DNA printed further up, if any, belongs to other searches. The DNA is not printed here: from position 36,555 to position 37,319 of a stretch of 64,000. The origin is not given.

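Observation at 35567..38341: Tandem array of three paralogs sharing an unrecognised pilin-like membrane module with swappable extracellular heads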

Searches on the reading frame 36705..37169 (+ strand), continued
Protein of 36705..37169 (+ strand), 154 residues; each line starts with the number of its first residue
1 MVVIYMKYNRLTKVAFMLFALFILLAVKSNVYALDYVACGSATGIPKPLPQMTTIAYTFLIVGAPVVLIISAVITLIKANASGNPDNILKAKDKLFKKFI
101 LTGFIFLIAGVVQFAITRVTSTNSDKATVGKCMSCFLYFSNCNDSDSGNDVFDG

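Call 65: fold_search(model_id=the predicted structure, library=pdb)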
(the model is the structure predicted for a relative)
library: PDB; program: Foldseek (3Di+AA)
matches with E <= 10: 134; with E <= 0.001: 0
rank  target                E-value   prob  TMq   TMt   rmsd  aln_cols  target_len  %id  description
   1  8zal_B                3.4e-01  0.18  0.22  0.12  15.3       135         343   12  EmrAB-TolC MFS-type tripartite multidrug efflux pump EA (released 2025-04-30)
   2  8zar_B                3.8e-01  0.14  0.21  0.12  15.6       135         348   12  EmrAB-TolC MFS-type tripartite multidrug efflux pump FA (released 2025-04-30)
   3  8zal_A                4.7e-01  0.15  0.22  0.12  16.8       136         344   12  EmrAB-TolC MFS-type tripartite multidrug efflux pump EA (released 2025-04-30)
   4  8zar_C                5.3e-01  0.14  0.22  0.11  16.9       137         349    9  EmrAB-TolC MFS-type tripartite multidrug efflux pump FA (released 2025-04-30)
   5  8zar_D                7.4e-01  0.11  0.22  0.12  41.7       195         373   11  EmrAB-TolC MFS-type tripartite multidrug efflux pump FA (released 2025-04-30)
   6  9tg4_G                1.2e+00  0.13  0.27  0.15  10.6       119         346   11  Structure of the YbjP lipoprotein bound to the AcrABZ-TolC efflux pump (released 2026-04-08)
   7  5ng5_A                1.6e+00  0.15  0.30  0.16   8.7       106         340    9  multi-drug efflux; membrane transport; RND superfamily; Drug resistance (released 2017-04-19)
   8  9a2v_MODEL_1_A        2.0e+00  0.13  0.31  0.14  10.8       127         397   12  Model of E. coli AcrA by in-cell photo-crosslinking MS and deep learning (released 2023-02-24)
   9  9o1a_I                2.1e+00  0.18  0.30  0.44   5.4        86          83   19  Pseudomonas aeruginosa ATPase State1 F1Fo focused (released 2025-12-10)
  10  9v53_A1               2.3e+00  0.15  0.30  0.16   8.2        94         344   10  Structure of TolC, YbjP, and AcrABZ complex (released 2025-11-05)
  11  5xu0_B                2.4e+00  0.06  0.23  0.17  10.7       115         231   11  Structure of the membrane fusion protein Spr0693 from Streptococcus pneumoniae R6 (released 2018-01-24)
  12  6ynw_H                2.6e+00  0.16  0.28  0.47   4.2        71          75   18  Cryo-EM structure of Tetrahymena thermophila mitochondrial ATP synthase - central stalk/cring (released 2020-09-30)
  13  9tg4_E                2.6e+00  0.08  0.27  0.15   9.8       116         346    9  Structure of the YbjP lipoprotein bound to the AcrABZ-TolC efflux pump (released 2026-04-08)
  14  1h2s_B                2.8e+00  0.66  0.32  0.76   2.5        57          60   23  Molecular basis of transmenbrane signalling by sensory rhodopsin II-transducer complex (released 2002-10-10)
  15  3ihu_B                2.8e+00  0.21  0.26  0.20  10.7        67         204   13  Crystal structure of DNA binding protein (YP_298823.1) from Ralstonia eutropha JMP134 at 1.92 A resolution (released 2009-08-11)
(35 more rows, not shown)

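Call 85: search_protein_families(library=ncbifam, proteins=[L018:7-654:+, L018:724-1095:+, L018:1108-1485:+, L018:1588-3579:+, L018:3603-3920:+, L018:3898-4443:+, L018:4446-6227:+, L018:6274-9249:+, L018:9267-9938:+, L018:9958-10611:+], max_evalue=0.01)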
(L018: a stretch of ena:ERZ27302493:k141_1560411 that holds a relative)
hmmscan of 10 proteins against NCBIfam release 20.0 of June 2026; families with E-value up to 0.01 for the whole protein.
L018:7-654:+ (216 aa): 0 families

L018:724-1095:+ (124 aa): 0 families

L018:1108-1485:+ (126 aa): 1 family
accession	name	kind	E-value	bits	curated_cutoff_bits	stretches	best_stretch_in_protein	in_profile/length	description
NF040963.1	MamI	equivalog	0.00067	19.5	80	1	27-51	25-49/69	magnetosome protein MamI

L018:1588-3579:+ (664 aa): 2 families
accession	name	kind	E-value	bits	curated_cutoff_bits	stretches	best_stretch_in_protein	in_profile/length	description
NF045848.1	MMCAP2_0566_fam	domain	5.6e-09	35.7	90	1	52-350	54-314/322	MMCAP2_0566 family conjugal transfer protein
NF045889.1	ICE_Mbov_0396_TM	equivalog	7.5e-08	32.2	70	1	216-351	177-304/306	Mbov_0396 family ICE element transmembrane protein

L018:3603-3920:+ (106 aa): 0 families

L018:3898-4443:+ (182 aa): 1 family
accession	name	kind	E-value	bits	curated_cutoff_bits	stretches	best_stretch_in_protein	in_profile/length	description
NF045975.1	VirB4_plasma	equivalog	5.3e-14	50.9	590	1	5-170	98-276/894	Mbov_0397 family ICE element conjugal transfer ATPase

L018:4446-6227:+ (594 aa): 20 families
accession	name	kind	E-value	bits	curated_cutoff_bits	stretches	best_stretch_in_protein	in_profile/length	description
NF045975.1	VirB4_plasma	equivalog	3.5e-106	355.9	590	1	4-586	296-891/894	Mbov_0397 family ICE element conjugal transfer ATPase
NF045971.1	conju_CD1110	equivalog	8e-54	183.1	325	1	2-573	186-731/752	VirB4-like conjugal transfer ATPase, CD1110 family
TIGR02746.1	TraC-F-type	equivalog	5.6e-36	123.8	567.05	1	70-557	273-733/800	type IV secretion system protein TraC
TIGR00929.1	VirB4_CagE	subfamily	1.5e-20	73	643.1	1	24-567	240-734/792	VirB4 family type IV secretion/conjugal transfer ATPase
NF010278.0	PRK13721.1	subfamily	2.1e-14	52.4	1177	2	420-553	645-776/874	type IV secretion system protein TraC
NF053655.1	CedD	equivalog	5.6e-10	38.5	600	2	158-278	145-268/527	DNA-translocating ATPase CedD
TIGR03744.1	traC_PFL_4706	equivalog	3.3e-08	31.9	520.6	1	69-252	319-495/892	conjugative transfer ATPase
TIGR03783.1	Bac_Flav_CT_G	subfamily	2.1e-06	25.9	261.55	1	230-558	437-758/829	TraG family conjugative transposon ATPase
NF040937.1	HerA_Thermprot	equivalog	3e-06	25.9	800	1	466-519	352-405/487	DNA double-strand break repair helicase HerA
NF052333.1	ATPase_TcpF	exception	7.2e-06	24.1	1100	1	71-273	304-504/813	conjugal transfer ATPase TcpF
TIGR03743.1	SXT_TraD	subfamily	1.3e-05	23.9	366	1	231-277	175-221/636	conjugative transfer system coupling protein TraD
NF045973.1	conju_CD1115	equivalog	5e-05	22.3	250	1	224-276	17-68/442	VirD4-like conjugal transfer protein, CD1115 family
NF010447.0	PRK13873.1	equivalog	6.3e-05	21.1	1020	0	233-306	443-520/815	conjugal transfer protein TrbE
TIGR03754.1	conj_TOL_TraD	equivalog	8.4e-05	21.3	647.55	1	231-279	180-228/643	type IV conjugative transfer system coupling protein TraD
NF041214.1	plasmid_TraB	equivalog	0.00016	20.3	800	1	222-304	239-323/639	plasmid transfer protein TraB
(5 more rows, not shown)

L018:6274-9249:+ (992 aa): 2 families
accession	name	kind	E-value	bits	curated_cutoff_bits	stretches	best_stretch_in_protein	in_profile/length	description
TIGR02669.1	SpoIID_LytB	domain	4.1e-06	26.9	83.3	0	630-703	4-67/270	SpoIID/LytB domain-containing protein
TIGR02870.1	spore_II_D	equivalog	0.0041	16.3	234.75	1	624-701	64-138/338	stage II sporulation protein D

L018:9267-9938:+ (224 aa): 0 families

L018:9958-10611:+ (218 aa): 12 families
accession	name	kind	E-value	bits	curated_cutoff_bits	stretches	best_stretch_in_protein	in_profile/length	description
NF045973.1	conju_CD1115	equivalog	3.8e-22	78.8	250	1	135-215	18-96/442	VirD4-like conjugal transfer protein, CD1115 family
TIGR02759.1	TraD_Ftype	equivalog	3.7e-06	26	521.35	1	52-185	97-219/566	type IV conjugative transfer system coupling protein TraD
NF041017.1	DNA_import_CedB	equivalog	7.8e-06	24.8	700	1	141-201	275-331/590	DNA import protein CedB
NF010453.0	PRK13880.1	subfamily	1.5e-05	23.4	586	1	97-215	118-241/630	conjugal transfer coupling protein TraG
TIGR03743.1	SXT_TraD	subfamily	1.9e-05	23.3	366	1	133-212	165-249/636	conjugative transfer system coupling protein TraD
NF010424.0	PRK13850.1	equivalog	8.7e-05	20.9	681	1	84-215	81-211/670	type IV secretion system ATPase VirD4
NF010472.0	PRK13897.1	equivalog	0.00017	20.2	728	1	65-215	89-230/657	type IV secretion system component VirD4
NF045975.1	VirB4_plasma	equivalog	0.00038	18.3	590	1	127-183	501-555/894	Mbov_0397 family ICE element conjugal transfer ATPase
NF053655.1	CedD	equivalog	0.0033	16.1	600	1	143-185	223-264/527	DNA-translocating ATPase CedD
NF041447.1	TrbC_conju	equivalog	0.0038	15.7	800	1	130-181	115-168/685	F-type conjugative transfer protein TrbC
NF045971.1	conju_CD1110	equivalog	0.004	15.5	325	1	144-182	418-456/752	VirB4-like conjugal transfer ATPase, CD1110 family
TIGR04074.1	bacter_Hen1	equivalog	0.0094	14.5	340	0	94-147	155-205/462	3' terminal RNA ribose 2'-O-methyltransferase Hen1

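Call 88: search_protein_families(library=pfam, proteins=[L018:724-1095:+, L018:1108-1485:+], max_evalue=0.01)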
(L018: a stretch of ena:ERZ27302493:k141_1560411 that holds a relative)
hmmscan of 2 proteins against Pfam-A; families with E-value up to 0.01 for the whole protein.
L018:724-1095:+ (124 aa): 0 families

L018:1108-1485:+ (126 aa): 0 families

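Call 93: search_protein_families(library=pfam, proteins=[L010:46-1359:+, L010:1458-2681:+, L012:1789-2817:+, L014:13475-14848:+], max_evalue=0.01)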
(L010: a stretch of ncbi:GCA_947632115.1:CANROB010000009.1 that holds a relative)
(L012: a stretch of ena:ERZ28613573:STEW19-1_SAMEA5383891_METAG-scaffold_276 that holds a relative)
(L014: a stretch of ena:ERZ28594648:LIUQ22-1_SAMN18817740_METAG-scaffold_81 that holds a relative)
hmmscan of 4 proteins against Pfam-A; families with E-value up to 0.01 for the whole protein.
L010:46-1359:+ (438 aa): 0 families

L010:1458-2681:+ (408 aa): 0 families

L012:1789-2817:+ (343 aa): 2 families
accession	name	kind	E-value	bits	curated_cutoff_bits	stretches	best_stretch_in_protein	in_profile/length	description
PF18895.5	T4SS_pilin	-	2.1e-06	28.2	26.6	1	260-329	2-71/71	Type IV secretion system pilin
PF09323.15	DUF1980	-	2.5e-05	25.1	25.9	1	260-335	19-99/110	DUF1980 N-terminal domain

L014:13475-14848:+ (458 aa): 1 family
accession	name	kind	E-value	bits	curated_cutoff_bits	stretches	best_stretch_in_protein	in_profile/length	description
PF18895.5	T4SS_pilin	-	0.0011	19.4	26.6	1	376-444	2-70/71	Type IV secretion system pilin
